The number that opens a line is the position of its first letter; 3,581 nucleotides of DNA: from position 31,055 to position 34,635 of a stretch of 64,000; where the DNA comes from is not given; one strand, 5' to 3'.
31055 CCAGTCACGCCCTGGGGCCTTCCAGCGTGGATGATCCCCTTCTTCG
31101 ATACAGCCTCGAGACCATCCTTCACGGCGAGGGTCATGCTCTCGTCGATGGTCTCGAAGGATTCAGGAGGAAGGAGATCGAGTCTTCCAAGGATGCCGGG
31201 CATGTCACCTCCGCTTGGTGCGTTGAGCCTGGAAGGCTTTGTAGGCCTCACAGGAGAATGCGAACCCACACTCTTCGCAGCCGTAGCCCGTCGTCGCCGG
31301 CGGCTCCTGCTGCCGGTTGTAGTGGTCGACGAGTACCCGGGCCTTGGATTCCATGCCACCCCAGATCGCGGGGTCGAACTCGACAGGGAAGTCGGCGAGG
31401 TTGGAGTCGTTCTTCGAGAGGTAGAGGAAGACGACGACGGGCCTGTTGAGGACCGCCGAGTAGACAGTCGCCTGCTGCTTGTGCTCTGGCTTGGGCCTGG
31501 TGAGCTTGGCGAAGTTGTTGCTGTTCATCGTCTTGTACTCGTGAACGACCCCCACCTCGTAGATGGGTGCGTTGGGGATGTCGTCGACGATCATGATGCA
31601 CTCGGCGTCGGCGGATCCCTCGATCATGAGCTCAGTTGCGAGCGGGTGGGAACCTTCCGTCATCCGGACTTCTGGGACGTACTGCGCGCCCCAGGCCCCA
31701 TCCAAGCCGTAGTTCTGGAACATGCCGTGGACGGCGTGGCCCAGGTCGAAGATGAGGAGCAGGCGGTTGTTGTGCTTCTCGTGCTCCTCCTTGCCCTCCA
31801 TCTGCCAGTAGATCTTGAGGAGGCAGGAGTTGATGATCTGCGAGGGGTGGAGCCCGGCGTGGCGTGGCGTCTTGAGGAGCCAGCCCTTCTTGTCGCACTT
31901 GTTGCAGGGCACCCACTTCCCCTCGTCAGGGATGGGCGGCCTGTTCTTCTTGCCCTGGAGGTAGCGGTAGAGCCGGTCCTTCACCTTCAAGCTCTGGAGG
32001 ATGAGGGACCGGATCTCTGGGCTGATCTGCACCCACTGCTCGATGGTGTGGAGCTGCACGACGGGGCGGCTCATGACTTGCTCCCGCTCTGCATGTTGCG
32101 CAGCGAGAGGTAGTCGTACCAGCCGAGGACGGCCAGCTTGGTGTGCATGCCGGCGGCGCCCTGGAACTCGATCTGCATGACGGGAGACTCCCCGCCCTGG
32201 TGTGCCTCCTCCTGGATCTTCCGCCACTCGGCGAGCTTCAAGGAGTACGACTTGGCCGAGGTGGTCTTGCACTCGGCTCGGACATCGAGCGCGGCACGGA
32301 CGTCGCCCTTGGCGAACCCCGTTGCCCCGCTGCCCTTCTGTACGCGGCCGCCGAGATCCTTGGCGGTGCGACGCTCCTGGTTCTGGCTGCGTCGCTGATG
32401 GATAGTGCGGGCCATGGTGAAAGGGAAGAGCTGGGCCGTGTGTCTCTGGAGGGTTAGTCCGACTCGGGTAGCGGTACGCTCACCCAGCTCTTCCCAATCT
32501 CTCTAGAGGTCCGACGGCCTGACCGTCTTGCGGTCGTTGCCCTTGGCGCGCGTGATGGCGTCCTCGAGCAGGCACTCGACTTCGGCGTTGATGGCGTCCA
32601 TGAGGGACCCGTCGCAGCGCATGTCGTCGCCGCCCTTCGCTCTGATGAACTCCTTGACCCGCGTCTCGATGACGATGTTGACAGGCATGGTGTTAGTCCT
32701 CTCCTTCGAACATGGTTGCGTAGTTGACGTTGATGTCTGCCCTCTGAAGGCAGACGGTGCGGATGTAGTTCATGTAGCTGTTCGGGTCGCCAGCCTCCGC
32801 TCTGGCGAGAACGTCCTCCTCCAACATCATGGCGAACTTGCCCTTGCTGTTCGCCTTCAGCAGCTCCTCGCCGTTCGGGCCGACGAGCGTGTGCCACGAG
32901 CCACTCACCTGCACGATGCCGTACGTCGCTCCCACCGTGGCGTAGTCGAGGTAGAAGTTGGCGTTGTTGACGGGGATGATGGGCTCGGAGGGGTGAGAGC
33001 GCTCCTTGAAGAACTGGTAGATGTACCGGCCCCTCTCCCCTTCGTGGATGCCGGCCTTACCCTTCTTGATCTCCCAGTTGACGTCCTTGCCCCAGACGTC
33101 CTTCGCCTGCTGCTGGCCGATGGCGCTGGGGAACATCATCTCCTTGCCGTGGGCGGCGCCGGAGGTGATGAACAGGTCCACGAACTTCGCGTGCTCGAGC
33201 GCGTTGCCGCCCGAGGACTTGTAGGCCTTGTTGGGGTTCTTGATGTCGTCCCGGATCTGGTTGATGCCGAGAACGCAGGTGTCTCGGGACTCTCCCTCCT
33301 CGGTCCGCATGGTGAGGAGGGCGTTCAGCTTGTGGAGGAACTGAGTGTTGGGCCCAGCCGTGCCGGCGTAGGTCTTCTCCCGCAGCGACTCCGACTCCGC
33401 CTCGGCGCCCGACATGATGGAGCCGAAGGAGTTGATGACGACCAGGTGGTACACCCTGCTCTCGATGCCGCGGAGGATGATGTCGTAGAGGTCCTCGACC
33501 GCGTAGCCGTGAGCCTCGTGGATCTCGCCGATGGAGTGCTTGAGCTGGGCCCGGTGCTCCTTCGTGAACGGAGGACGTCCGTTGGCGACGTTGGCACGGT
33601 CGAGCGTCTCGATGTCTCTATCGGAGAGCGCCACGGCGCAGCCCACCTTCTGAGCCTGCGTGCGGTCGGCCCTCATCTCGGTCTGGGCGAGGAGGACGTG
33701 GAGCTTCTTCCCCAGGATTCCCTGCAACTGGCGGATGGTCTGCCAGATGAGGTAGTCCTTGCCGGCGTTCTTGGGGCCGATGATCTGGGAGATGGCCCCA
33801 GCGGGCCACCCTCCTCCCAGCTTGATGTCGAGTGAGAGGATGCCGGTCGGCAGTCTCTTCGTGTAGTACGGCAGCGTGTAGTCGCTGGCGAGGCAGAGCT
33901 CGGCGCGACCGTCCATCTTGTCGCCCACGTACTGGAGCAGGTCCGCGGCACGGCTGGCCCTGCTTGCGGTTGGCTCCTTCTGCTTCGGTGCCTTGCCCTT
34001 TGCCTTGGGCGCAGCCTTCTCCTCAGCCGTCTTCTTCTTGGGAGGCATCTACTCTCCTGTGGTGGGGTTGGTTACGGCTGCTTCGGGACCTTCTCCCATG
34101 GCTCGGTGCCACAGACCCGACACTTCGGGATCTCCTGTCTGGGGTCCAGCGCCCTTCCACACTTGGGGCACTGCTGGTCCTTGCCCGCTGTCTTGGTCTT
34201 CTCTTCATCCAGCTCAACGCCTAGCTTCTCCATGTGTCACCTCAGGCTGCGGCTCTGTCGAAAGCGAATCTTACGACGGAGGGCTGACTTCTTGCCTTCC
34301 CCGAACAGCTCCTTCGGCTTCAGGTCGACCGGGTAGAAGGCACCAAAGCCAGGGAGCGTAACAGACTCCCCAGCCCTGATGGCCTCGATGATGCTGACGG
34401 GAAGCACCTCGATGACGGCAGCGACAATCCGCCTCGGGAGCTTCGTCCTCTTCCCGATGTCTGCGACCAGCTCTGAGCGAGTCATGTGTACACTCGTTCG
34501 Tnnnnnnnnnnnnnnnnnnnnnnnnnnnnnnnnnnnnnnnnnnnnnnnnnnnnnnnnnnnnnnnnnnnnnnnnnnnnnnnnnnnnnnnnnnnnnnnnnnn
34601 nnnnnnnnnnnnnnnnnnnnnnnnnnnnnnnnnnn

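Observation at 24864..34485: Three different nucleoid-protein types in one phage replication module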

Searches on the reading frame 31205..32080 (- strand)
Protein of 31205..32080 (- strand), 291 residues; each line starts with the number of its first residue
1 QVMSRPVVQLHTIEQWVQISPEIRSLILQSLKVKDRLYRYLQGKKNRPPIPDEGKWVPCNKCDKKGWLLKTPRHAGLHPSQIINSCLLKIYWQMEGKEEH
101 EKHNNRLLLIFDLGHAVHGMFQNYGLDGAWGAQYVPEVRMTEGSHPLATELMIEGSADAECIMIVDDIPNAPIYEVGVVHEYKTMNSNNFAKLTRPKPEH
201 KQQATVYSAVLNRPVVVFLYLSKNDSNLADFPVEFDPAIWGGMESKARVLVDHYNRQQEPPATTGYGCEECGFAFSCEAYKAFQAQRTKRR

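Call 22: search_protein_families(library=pfam, proteins=[window:31205-32080:-], max_evalue=0.01)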
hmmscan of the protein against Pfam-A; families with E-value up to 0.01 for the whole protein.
window:31205-32080:- (291 aa): 0 families

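Call 97: search_protein_families(library=phrogs, proteins=[window:31205-32080:-], max_evalue=0.001)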
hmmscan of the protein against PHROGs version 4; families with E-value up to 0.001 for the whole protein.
window:31205-32080:- (291 aa): 3 families
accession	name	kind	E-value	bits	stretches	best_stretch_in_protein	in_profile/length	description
phrog_1706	-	DNA, RNA and nucleotide metabolism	5.2e-19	69.8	1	83-281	55-246/293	CRISPR/Cas system associated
phrog_1990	-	DNA, RNA and nucleotide metabolism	2.6e-16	60.8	1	77-278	38-236/290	Cas4-domain exonuclease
phrog_2506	-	DNA, RNA and nucleotide metabolism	1.9e-12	48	1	74-223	91-272/342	exonuclease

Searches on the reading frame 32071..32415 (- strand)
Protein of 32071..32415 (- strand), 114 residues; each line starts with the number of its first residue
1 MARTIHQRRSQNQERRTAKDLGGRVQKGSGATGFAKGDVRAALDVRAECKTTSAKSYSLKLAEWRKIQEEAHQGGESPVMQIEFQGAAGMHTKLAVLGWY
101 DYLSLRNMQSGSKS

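Call 23: search_protein_families(library=pfam, proteins=[window:32071-32415:-], max_evalue=0.01)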
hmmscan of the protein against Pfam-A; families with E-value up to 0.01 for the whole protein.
window:32071-32415:- (114 aa): 0 families

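Call 49: search_protein_families(library=ncbifam, proteins=[window:32071-32415:-], max_evalue=0.1)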
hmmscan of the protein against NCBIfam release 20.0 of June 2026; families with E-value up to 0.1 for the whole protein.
window:32071-32415:- (114 aa): 0 families

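Call 97: search_protein_families(library=phrogs, proteins=[window:32071-32415:-], max_evalue=0.001)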
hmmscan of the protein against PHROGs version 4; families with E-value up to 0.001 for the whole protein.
window:32071-32415:- (114 aa): 1 family
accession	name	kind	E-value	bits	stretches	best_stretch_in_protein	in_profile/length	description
phrog_2002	-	DNA, RNA and nucleotide metabolism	3.5e-27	95.9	1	3-108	12-116/130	Holliday junction resolvase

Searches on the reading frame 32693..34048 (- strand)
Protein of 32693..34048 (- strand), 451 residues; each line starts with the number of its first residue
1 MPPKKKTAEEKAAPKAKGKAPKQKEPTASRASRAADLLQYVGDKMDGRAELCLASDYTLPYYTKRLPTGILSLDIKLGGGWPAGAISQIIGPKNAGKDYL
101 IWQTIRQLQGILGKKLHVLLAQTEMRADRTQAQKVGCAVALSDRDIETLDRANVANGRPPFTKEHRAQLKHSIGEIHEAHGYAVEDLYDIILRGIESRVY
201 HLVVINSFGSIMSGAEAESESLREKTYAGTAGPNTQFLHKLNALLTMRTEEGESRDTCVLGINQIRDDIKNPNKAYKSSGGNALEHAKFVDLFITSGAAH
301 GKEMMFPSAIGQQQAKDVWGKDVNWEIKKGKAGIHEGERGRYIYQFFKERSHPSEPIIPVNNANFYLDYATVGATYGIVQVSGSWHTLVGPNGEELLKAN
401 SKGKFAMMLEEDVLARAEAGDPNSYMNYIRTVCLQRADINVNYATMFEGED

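Call 9: search_dna_similar(query=window:32693-34048:-, collection=phages, mode=protein, max_rows=20)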
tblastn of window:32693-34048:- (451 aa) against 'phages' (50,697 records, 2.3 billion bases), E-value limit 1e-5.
Records with a match: 36; places in all: 36; records where one place covers at least 80% of the query: 0.
Best place of each record, by identity: <60% 36.
By first word of the organism name: Bacillus 23; Streptococcus 3; Clostridium 3; Brevibacillus 3; Bacteriophage 1; Eggerthella 1; Staphylococcus 1; Vibrio 1.
By host as written in the record: Bacillus subtilis 6; - 5; Bacillus megaterium 4; Brevibacillus laterosporus 3; Bacillus cereus 2; Streptococcus pneumoniae strain R6 2; Bacillus subtilis Goe3 2; Eggerthella lenta DSM 2243 1; and 11 more.
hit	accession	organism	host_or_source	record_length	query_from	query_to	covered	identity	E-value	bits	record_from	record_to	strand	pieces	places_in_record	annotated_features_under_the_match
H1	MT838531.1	Bacteriophage sp.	human fecal samples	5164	38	387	78%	25.0%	7e-6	55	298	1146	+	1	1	record has no annotation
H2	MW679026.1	Eggerthella phage LE2-3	Eggerthella lenta DSM 2243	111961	59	412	78%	24.1%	8e-9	64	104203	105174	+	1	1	DNA recombination and repair protein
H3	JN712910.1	Bacillus phage BCD7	Bacillus cereus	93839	63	422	80%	23.7%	1e-8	64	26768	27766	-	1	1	putative DNA recombination protein RecA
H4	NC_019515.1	Bacillus phage BCD7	Bacillus cereus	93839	63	422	80%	23.7%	1e-8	64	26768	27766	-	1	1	putative DNA recombination protein RecA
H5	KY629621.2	Streptococcus virus MS1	Streptococcus pneumoniae R6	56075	65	412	77%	23.6%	4e-8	62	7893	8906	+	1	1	RecA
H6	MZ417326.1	Staphylococcus phage PG-2021_27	Staphylococcus aureus Twort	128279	51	396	77%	22.5%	3e-6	56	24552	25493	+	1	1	record has no annotation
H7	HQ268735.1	Streptococcus phage Dp-1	Streptococcus pneumoniae strain R6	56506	65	412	77%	22.4%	4e-9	65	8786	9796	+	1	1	RecA | ribosome_binding_site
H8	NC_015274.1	Streptococcus phage Dp-1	Streptococcus pneumoniae strain R6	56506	65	412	77%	22.4%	4e-9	65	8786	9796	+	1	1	UvsX-like recombinase | ribosome_binding_site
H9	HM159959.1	Clostridium phage phiCTP1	-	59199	62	398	75%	23.0%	4e-10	68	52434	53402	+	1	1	putative RecA protein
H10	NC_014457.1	Clostridium phage phiCTP1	-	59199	62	398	75%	23.0%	4e-10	68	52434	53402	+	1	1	UvsX-like recombinase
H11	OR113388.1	Clostridium phage vB_CtyS-FA88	Clostridium sp.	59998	62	398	75%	22.7%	7e-11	71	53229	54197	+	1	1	putative DNA recombination and repair protein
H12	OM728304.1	Bacillus phage vB_BsuM-Goe27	Bacillus subtilis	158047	49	324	61%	26.6%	3e-6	56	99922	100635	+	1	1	recA: protein RecA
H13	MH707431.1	Bacillus phage BSP14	Bacillus subtilis ATCC 14593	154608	49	324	61%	26.6%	3e-6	56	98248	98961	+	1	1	RecA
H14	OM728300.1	Bacillus phage vB_BsuM-Goe17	Bacillus subtilis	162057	49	324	61%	26.6%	3e-6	56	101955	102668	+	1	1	recA: protein RecA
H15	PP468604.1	Bacillus phage BvP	Bacillus velezensis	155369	49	324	61%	26.3%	4e-6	56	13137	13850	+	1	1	protein RecA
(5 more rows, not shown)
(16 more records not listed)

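Call 23: search_protein_families(library=pfam, proteins=[window:32693-34048:-], max_evalue=0.01)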
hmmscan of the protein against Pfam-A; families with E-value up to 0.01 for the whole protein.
window:32693-34048:- (451 aa): 1 family
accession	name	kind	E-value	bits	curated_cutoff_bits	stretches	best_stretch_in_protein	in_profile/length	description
PF00154.27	RecA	-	6.8e-08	32.7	27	1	64-138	31-103/262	recA bacterial DNA recombination protein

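Call 37: find_related_loci(query=window:32693-34048:-, collection=viral_contigs, flank=10000)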
Query window:32693-34048:- (451 aa) in viral_contigs; peptide patterns used: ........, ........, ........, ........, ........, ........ (x = any residue, [..] = any of these).
11 stretches matched a pattern; 3 encode a relative of the query (tblastn E <= 1e-3); 2 distinct loci.
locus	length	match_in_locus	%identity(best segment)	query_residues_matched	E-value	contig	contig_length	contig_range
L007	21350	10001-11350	95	1-451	0e+0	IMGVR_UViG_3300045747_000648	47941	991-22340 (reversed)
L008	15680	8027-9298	56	1-443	6e-161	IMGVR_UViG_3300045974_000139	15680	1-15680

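Call 43: find_related_loci(query=A5, collection=metagenome_contigs, flank=10000)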
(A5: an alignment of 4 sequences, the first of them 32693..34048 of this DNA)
Query A5 (451 aa) in metagenome_contigs; peptide patterns used: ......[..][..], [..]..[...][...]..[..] (x = any residue, [..] = any of these).
600 stretches matched a pattern (row limit reached: there are more); 3 encode a relative of the query (tblastn E <= 1e-3); 3 distinct loci.
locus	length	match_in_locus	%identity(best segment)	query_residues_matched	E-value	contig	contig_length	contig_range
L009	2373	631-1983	94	1-451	0e+0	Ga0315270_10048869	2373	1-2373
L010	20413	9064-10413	86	1-451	0e+0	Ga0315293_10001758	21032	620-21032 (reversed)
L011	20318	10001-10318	31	1-111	3e-6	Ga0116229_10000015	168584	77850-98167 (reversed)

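Call 87: find_related_loci(query=window:32693-34048:-, collection=genome_contigs, flank=10000)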
Query window:32693-34048:- (451 aa) in genome_contigs; peptide patterns used: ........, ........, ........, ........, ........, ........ (x = any residue, [..] = any of these).
39 stretches matched a pattern, but none encodes a relative of the query by tblastn (E <= 1e-3).

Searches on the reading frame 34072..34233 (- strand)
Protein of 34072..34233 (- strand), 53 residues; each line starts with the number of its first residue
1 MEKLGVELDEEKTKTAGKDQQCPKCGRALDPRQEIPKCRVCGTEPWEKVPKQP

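Call 23: search_protein_families(library=pfam, proteins=[window:34072-34233:-], max_evalue=0.01)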
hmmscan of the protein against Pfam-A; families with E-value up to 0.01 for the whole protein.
window:34072-34233:- (53 aa): 6 families
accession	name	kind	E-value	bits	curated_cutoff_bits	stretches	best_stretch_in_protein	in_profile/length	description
PF14446.12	Prok-RING_1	-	0.0017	18.7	29.1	1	19-43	4-28/54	Prokaryotic RING finger family 1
PF24460.1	DUF7575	-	0.0027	17.5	28.5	1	20-31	4-15/28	Domain of unknown function (DUF7575)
PF18912.6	DZR_2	-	0.0034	17.6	27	1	15-44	17-45/56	Double zinc ribbon domain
PF13717.11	Zn_ribbon_4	-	0.006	16.9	30.3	0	7-27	13-33/36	zinc-ribbon domain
PF13240.11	Zn_Ribbon_1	-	0.0062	16.7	25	0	19-29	13-23/23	zinc-ribbon domain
PF13248.11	Zn_ribbon_3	-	0.0082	16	27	0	20-43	3-24/26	zinc-ribbon domain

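Call 49: search_protein_families(library=ncbifam, proteins=[window:34072-34233:-], max_evalue=0.1)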
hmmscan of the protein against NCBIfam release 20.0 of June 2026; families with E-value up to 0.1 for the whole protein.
window:34072-34233:- (53 aa): 13 families
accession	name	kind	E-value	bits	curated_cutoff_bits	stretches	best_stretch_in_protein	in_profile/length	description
NF041910.1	HVO_0416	equivalog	0.0014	18.5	80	1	5-45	20-58/58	HVO_0416 family zinc finger protein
NF047723.1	TransFacS4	equivalog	0.0053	17.2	120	1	21-43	3-25/90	transcription factor S4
NF001669.0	PRK00432.1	equivalog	0.0061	16.5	54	1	11-47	18-55/58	30S ribosomal protein S27ae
NF040849.1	tRNAmod_TiaS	equivalog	0.0093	14.6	600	1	14-45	348-379/422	tRNA(Ile2) 2-agmatinylcytidine synthetase TiaS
TIGR01384.1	TFS_arch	equivalog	0.017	15.8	64.75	1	21-46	2-27/101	transcription factor S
NF005974.0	PRK08061.1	equivalog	0.023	14.8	77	1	18-41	20-43/61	type Z 30S ribosomal protein S14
NF051898.1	MBSP1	equivalog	0.024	14.2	320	1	12-48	43-77/289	biosurfactant protein 1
NF034126.3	PRK09521.1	equivalog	0.03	14.1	90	1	21-49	146-174/180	exosome complex RNA-binding protein Csl4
TIGR00398.1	metG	equivalog_domain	0.054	12.2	336.35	1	12-46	142-177/530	methionine--tRNA ligase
TIGR02605.1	CxxC_CxxC_SSSS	subfamily_domain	0.07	13.2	31.3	0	21-50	7-41/52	FmdB family zinc ribbon protein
NF001100.0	PRK00133.1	equivalog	0.079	11.4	587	1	19-48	155-185/676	methionine--tRNA ligase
NF006417.0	PRK08665.1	equivalog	0.086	11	961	1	10-42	722-754/759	vitamin B12-dependent ribonucleotide reductase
NF047912.1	ECs_2282_CxxC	subfamily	0.092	12.7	37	0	10-30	18-38/60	ECs_2282 family putative zinc-binding protein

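Call 97: search_protein_families(library=phrogs, proteins=[window:34072-34233:-], max_evalue=0.001)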
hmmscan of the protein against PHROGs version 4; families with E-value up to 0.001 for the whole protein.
window:34072-34233:- (53 aa): 1 family
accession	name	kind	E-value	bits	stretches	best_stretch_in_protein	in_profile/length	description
phrog_9188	-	unknown function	0.00047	21.3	1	7-44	26-63/70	-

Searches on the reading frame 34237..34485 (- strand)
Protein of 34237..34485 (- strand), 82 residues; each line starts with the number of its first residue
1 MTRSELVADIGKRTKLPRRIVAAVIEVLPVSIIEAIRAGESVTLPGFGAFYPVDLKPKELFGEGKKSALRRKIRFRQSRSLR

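Call 5: search_protein_families(library=pfam, proteins=[window:34237-34485:-], max_evalue=10)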
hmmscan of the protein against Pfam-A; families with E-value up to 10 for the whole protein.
window:34237-34485:- (82 aa): 3 families
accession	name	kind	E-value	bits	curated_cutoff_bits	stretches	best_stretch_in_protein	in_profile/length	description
PF00216.26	Bac_DNA_binding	-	2.2e-10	41.1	22.4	1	1-60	1-60/90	Bacterial DNA-binding protein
PF18291.6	HU-HIG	-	6.2e-07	29.9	26.2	1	2-79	33-112/125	HU domain fused to wHTH, Ig, or Glycine-rich motif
PF14908.11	HU-CCDC81_euk_1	-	0.019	15.5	26.1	1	15-50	18-53/89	CCDC81 eukaryotic HU domain 1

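Call 6: search_protein_families(library=phrogs, proteins=[window:34237-34485:-], max_evalue=1)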
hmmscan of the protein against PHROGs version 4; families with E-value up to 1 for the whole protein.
window:34237-34485:- (82 aa): 1 family
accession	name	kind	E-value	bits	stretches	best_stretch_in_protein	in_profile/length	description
phrog_379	-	DNA, RNA and nucleotide metabolism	5.1e-11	43.3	1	1-79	30-112/138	DNA binding protein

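Call 14: search_solved_structures(query=window:34237-34485:-, max_evalue=0.01, show_alignments=2)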
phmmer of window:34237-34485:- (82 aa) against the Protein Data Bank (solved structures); distinct sequences matched with E-value up to 0.01: 7.
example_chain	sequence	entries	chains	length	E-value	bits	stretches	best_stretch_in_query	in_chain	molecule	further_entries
1p51_A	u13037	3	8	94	3.7e-05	27.3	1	1-59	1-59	DNA-binding protein HU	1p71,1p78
5eka_A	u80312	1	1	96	0.00025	24.6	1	2-71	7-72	DNA-binding protein HU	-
4pt4_A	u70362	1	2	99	0.0011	22.6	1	1-50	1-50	DNA-binding protein HU homolog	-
4dky_A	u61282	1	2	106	0.0014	22.3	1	1-51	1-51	DNA-binding protein HU homolog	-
3rhi_A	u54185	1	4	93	0.0018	21.9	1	1-51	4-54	DNA-binding protein HU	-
1b8z_A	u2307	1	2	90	0.0045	20.7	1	1-51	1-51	PROTEIN (HISTONELIKE PROTEIN HU)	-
1riy_A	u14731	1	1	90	0.0063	20.2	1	1-51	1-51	Hu DNA-binding protein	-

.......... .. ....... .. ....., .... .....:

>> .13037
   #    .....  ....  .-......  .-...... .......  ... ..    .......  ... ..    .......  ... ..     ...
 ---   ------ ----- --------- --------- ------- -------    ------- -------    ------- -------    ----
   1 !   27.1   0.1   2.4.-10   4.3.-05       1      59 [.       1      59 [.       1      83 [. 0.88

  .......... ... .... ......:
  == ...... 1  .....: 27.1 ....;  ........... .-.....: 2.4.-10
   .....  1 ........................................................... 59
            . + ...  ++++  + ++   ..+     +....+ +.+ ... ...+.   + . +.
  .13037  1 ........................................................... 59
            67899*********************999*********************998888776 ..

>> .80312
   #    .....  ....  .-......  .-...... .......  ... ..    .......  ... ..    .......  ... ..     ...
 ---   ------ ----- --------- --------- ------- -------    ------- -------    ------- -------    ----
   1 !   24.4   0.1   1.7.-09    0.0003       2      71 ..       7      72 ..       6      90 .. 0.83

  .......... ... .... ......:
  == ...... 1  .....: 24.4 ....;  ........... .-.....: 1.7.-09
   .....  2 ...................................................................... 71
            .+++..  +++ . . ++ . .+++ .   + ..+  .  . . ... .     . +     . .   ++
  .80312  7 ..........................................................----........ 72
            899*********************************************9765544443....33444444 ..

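Call 49: search_protein_families(library=ncbifam, proteins=[window:34237-34485:-], max_evalue=0.1)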
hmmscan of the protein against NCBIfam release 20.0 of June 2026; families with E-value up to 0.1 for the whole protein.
window:34237-34485:- (82 aa): 6 families
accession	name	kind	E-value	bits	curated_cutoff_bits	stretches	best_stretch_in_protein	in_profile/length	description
TIGR00988.1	hip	equivalog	1.2e-05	25.5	119.95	1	1-51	1-52/94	integration host factor subunit beta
NF001401.0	PRK00285.1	equivalog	1.5e-05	25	111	1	1-51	6-56/103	integration host factor subunit alpha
NF001222.0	PRK00199.1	equivalog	7.4e-05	22.9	115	1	1-51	1-52/95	integration host factor subunit beta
TIGR00987.1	himA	equivalog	0.0028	18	120.25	1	1-56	2-57/96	integration host factor subunit alpha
NF008023.0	PRK10753.1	equivalog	0.0063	16.8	162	1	1-50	1-50/90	nucleoid-associated protein HU-alpha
NF007945.0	PRK10664.1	equivalog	0.0098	16.4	157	1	1-50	1-50/90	nucleoid-associated protein HU-beta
